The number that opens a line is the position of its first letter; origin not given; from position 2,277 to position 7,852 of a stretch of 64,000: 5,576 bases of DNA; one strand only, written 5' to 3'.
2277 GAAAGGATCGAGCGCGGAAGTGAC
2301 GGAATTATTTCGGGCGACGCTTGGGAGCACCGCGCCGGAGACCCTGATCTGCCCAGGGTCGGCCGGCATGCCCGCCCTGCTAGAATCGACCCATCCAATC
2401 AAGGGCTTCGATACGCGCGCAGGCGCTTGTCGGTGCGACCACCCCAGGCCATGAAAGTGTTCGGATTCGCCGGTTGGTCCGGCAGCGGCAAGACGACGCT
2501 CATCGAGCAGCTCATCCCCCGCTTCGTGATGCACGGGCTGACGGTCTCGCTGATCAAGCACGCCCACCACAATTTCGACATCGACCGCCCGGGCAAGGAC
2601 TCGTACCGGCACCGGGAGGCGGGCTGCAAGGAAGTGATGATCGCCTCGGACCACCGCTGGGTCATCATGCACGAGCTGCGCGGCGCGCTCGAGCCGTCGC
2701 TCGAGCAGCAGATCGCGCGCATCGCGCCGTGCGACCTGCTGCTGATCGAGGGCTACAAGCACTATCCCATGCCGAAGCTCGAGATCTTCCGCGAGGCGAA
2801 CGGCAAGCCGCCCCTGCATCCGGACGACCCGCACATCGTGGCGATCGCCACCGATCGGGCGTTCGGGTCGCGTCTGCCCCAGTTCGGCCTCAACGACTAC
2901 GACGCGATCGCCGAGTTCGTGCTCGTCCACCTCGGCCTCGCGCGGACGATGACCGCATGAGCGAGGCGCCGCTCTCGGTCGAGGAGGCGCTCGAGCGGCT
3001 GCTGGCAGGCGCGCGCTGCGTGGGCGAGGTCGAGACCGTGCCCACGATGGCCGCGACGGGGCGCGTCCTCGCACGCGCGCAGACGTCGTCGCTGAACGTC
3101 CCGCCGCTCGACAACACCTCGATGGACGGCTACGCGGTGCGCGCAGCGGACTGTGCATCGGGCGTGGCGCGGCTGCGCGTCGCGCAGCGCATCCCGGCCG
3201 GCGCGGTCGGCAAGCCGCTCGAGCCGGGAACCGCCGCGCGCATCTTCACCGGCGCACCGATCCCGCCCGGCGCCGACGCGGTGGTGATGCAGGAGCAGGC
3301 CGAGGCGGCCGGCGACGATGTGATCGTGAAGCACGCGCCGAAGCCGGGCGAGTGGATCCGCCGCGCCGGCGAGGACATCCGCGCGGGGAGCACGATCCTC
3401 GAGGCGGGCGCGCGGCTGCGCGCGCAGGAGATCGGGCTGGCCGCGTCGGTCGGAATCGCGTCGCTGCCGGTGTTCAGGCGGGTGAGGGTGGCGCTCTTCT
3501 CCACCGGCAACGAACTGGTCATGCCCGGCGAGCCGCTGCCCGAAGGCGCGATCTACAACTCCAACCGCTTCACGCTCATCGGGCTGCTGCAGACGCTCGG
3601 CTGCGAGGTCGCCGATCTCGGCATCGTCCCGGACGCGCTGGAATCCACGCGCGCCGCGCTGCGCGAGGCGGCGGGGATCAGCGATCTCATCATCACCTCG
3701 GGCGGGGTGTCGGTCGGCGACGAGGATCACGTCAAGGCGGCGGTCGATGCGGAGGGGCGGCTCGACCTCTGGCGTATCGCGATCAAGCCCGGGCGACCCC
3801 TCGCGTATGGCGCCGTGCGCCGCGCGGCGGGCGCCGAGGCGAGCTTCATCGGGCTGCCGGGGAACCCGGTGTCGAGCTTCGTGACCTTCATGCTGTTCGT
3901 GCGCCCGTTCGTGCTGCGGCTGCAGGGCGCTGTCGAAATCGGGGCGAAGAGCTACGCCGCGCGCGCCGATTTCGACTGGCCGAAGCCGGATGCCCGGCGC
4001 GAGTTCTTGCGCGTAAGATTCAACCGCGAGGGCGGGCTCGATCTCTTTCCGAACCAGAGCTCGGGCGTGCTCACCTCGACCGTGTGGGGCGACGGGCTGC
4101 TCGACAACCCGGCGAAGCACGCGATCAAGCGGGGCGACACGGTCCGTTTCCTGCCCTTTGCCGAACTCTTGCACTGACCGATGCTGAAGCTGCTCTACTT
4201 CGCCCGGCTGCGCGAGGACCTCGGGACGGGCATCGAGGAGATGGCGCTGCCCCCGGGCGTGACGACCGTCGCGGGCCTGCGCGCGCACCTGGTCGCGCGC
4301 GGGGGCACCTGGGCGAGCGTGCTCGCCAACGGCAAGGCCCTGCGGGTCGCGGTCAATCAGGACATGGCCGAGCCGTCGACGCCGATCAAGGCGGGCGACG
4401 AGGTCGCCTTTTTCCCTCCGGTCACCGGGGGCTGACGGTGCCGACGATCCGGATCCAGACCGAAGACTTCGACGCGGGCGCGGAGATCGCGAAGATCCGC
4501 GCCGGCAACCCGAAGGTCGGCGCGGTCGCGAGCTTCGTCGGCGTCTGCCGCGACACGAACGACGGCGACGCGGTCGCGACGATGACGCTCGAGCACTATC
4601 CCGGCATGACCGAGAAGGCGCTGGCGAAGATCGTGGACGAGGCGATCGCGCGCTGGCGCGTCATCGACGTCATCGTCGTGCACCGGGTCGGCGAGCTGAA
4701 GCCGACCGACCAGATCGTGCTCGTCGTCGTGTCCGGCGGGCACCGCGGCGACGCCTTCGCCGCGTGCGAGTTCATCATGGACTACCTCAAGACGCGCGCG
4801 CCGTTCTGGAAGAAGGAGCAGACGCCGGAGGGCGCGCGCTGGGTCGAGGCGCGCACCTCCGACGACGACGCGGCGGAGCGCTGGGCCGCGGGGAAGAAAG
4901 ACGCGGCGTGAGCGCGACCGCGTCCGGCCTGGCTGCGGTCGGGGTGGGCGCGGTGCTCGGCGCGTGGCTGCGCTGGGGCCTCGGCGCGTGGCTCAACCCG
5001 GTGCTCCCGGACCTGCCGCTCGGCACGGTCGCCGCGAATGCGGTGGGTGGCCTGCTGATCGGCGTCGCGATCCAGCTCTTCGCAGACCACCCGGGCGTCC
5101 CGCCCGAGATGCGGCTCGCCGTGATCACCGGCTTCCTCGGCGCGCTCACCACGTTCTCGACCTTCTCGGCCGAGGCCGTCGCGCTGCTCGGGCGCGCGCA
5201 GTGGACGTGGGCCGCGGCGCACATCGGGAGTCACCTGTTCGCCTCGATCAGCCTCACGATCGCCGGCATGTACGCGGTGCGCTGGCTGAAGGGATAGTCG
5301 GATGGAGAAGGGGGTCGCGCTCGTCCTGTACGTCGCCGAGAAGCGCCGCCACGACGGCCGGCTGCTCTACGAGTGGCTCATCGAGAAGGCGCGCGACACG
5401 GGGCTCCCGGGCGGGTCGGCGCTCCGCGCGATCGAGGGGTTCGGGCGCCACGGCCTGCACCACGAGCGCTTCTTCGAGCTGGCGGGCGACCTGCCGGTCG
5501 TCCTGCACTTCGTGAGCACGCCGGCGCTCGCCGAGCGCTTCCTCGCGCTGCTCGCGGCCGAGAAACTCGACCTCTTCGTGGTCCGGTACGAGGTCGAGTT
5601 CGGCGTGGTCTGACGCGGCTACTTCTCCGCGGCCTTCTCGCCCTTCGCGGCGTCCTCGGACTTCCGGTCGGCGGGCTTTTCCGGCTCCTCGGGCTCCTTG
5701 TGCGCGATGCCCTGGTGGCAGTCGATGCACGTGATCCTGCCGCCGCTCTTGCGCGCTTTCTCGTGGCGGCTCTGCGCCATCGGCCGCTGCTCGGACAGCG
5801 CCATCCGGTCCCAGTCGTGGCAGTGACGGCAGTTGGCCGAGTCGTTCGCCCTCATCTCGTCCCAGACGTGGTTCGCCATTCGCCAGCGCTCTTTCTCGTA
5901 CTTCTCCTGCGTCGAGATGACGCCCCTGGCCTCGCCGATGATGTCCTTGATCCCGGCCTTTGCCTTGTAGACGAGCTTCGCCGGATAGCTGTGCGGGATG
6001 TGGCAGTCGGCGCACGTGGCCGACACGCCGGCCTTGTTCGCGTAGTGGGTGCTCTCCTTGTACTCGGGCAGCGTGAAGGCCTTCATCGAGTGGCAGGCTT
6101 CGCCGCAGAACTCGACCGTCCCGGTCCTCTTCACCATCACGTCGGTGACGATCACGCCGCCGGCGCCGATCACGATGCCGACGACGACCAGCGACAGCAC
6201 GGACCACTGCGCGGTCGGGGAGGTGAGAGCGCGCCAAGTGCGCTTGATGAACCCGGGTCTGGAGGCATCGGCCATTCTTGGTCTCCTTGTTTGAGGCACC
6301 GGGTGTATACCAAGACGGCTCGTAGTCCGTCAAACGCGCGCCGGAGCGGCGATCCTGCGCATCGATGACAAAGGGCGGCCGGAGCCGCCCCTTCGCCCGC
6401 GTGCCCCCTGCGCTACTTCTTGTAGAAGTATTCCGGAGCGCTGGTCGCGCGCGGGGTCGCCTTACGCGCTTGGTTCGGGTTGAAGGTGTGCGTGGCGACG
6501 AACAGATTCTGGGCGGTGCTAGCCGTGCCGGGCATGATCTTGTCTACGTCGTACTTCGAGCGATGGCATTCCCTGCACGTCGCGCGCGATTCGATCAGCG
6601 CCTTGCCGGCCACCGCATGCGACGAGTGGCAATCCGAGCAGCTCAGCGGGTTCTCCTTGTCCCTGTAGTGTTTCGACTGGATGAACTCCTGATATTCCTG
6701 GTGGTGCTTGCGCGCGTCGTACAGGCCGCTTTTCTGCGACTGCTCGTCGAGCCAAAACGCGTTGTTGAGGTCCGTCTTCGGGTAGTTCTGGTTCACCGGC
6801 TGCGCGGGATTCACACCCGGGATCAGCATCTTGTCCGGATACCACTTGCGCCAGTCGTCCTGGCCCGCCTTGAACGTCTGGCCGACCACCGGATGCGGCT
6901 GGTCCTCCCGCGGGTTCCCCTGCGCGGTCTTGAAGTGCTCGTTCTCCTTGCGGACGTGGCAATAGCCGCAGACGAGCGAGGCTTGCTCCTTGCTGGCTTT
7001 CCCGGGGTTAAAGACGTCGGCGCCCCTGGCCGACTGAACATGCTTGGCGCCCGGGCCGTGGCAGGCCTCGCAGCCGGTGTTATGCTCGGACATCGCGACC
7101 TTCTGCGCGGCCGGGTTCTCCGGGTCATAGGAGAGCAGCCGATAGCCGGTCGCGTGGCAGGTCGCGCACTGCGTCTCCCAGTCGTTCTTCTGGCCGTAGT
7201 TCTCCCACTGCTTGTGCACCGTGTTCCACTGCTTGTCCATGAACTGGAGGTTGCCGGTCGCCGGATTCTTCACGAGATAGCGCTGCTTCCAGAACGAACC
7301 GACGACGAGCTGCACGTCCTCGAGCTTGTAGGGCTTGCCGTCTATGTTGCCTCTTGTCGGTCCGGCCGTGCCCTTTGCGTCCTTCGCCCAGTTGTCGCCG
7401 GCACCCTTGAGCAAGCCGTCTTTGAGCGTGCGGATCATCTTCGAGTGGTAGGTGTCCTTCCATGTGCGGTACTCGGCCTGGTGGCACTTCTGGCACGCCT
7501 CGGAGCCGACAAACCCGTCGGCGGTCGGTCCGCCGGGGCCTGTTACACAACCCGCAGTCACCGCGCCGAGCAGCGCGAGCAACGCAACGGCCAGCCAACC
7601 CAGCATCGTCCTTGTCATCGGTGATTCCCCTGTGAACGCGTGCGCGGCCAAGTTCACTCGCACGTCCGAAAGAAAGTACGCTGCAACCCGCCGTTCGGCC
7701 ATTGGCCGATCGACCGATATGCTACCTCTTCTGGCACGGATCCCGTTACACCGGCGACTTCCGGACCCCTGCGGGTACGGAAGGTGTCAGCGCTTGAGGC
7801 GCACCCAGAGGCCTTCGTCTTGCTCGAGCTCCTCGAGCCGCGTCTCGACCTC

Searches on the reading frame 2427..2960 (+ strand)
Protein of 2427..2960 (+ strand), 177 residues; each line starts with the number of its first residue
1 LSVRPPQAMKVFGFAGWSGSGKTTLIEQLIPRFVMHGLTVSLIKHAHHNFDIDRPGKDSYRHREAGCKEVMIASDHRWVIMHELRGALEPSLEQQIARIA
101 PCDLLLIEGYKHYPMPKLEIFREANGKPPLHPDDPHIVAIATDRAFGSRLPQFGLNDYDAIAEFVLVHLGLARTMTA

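Call 15: search_protein_families(library=pfam, proteins=[window:2427-2960:+], max_evalue=0.001)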
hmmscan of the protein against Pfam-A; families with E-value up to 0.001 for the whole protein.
window:2427-2960:+ (177 aa): 1 family
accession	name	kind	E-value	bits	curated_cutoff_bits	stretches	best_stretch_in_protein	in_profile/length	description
PF03205.20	MobB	-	1.3e-49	167.9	26.6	1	11-143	1-133/133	Molybdopterin guanine dinucleotide synthesis protein B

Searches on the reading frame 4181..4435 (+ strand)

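Call 61: search_protein_families(library=pfam, proteins=[window:4181-4435:+], max_evalue=1)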
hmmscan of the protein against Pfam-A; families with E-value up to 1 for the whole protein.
window:4181-4435:+ (84 aa): 2 families
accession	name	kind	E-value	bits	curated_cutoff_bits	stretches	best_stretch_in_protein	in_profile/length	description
PF02597.26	ThiS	-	2.6e-19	70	22.5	1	5-84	2-76/76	ThiS family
PF01479.30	S4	-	0.13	12.5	22.8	1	55-75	27-48/48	S4 domain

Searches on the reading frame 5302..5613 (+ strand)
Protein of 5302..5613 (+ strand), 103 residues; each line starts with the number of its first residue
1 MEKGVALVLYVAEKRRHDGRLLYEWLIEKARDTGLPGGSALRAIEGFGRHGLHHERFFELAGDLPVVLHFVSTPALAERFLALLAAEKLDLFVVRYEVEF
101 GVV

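Call 61: search_protein_families(library=pfam, proteins=[window:5302-5613:+], max_evalue=1)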
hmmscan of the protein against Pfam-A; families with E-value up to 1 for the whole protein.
window:5302-5613:+ (103 aa): 1 family
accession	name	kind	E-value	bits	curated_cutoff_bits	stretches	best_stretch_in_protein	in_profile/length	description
PF02641.20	DUF190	-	2.2e-19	69.9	23.4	1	7-95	3-92/97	Uncharacterized ACR, COG1993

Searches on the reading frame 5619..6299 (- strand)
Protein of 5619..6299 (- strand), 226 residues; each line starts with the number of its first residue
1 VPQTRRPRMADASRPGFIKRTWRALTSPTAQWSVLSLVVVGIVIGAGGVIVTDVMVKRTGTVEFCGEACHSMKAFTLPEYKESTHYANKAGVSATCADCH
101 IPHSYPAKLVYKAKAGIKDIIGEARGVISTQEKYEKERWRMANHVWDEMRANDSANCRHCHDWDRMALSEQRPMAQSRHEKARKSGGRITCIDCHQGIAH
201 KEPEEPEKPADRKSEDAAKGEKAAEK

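Call 15: search_protein_families(library=pfam, proteins=[window:5619-6299:-], max_evalue=0.001)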
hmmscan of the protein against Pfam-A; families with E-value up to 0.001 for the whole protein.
window:5619-6299:- (226 aa): 3 families
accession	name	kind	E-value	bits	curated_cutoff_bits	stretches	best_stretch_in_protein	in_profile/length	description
PF03264.19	Cytochrom_NNT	-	1.4e-57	194.7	24.1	1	29-204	3-173/174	NapC/NirT cytochrome c family, N-terminal region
PF22113.1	Mtrc-MtrF_II-IV_dom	-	9.2e-08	32.2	30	1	67-205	10-137/176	Outer membrane cytochrome MtrC/MtrF-like, domains II/IV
PF14537.11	Cytochrom_c3_2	-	6e-05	23.9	25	0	148-201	20-68/79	Cytochrome c3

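Call 83: search_protein_families(library=ncbifam, proteins=[window:5619-6299:-], max_evalue=0.001)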
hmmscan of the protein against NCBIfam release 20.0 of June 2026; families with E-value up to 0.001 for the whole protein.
window:5619-6299:- (226 aa): 6 families
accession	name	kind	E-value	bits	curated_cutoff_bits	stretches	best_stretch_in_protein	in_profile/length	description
TIGR02162.1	torC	equivalog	9.1e-59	199.6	478.2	1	20-207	2-185/387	pentaheme c-type cytochrome TorC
TIGR02161.1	napC_nirT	subfamily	1.4e-52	178.3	310.6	1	18-204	2-183/185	periplasmic nitrate (or nitrite) reductase c-type cytochrome, NapC/NirT family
NF007906.0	PRK10617.1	equivalog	2.3e-49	168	349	1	11-204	4-192/200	cytochrome c-type protein NapC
NF011606.0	PRK15032.1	equivalog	6.3e-49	167.1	455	1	19-204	2-183/390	pentaheme c-type cytochrome TorC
TIGR03153.1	cytochr_NrfH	equivalog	6.9e-12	45.6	134.2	1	38-200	4-138/138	cytochrome c nitrite reductase small subunit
NF007172.0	PRK09603.1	equivalog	0.00057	16.5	5372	1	84-175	2005-2091/2890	DNA-directed RNA polymerase subunit beta/beta'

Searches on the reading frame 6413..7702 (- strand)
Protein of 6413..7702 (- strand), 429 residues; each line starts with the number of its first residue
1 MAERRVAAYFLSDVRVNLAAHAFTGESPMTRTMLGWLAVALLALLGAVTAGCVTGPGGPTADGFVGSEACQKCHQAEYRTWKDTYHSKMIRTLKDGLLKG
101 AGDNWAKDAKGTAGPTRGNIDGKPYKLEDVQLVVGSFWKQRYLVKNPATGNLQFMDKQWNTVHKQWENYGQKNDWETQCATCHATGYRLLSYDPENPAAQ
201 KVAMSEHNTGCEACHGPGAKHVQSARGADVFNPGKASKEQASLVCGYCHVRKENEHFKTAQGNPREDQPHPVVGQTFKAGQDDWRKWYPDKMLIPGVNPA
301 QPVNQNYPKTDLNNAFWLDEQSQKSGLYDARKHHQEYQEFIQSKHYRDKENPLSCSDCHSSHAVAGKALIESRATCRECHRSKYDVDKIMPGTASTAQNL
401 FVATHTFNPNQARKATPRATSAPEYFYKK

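Call 15: search_protein_families(library=pfam, proteins=[window:6413-7702:-], max_evalue=0.001)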
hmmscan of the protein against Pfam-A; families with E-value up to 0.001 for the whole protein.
window:6413-7702:- (429 aa): 6 families
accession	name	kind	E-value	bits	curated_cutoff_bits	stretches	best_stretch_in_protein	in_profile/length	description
PF13435.11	Cytochrome_C554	-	5.4e-11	43.7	20.8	2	170-216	42-84/84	Cytochrome c554 and c-prime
PF14537.11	Cytochrom_c3_2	-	3.7e-08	34.2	25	0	342-380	47-78/79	Cytochrome c3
PF22113.1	Mtrc-MtrF_II-IV_dom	-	6.6e-08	32.7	30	0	171-253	76-167/176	Outer membrane cytochrome MtrC/MtrF-like, domains II/IV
PF14522.11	Cytochrome_C7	-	1.4e-07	31.7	24.8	0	345-384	8-52/67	Cytochrome c7 and related cytochrome c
PF09699.15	Paired_CXXCH_1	-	5.7e-07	29.5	20.6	0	354-383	8-39/41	Doubled CXXCH motif (Paired_CXXCH_1)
PF03264.19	Cytochrom_NNT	-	0.00046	20.4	24.1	0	153-216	104-165/174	NapC/NirT cytochrome c family, N-terminal region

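Call 83: search_protein_families(library=ncbifam, proteins=[window:6413-7702:-], max_evalue=0.001)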
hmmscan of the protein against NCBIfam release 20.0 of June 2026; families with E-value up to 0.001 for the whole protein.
window:6413-7702:- (429 aa): 6 families
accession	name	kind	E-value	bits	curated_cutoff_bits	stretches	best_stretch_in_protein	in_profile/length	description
NF041028.1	decahem_GSU2203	exception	3.5e-18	65.9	325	1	176-260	36-119/317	GSU2203 family decaheme c-type cytochrome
NF041198.1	UshA_like_PCGU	equivalog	5.2e-17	61.6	275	2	171-258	437-517/519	UshA-like (seleno)protein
TIGR03508.1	decahem_SO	subfamily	1.1e-13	51.2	192.2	2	177-261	3-89/258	DmsE family decaheme c-type cytochrome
NF043010.1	Cyt554_Nsmonas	equivalog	9.3e-08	31.7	400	1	57-100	20-64/238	cytochrome c-550 CycA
NF045713.1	CxxCH_16_HmcA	equivalog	7e-06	24.9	400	0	154-257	153-241/541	sulfate respiration complex hexadecaheme cytochrome HmcA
NF047727.1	4hemeCytCCctA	equivalog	0.00012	22.2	180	0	319-382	46-106/109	tetraheme c-type cytochrome CctA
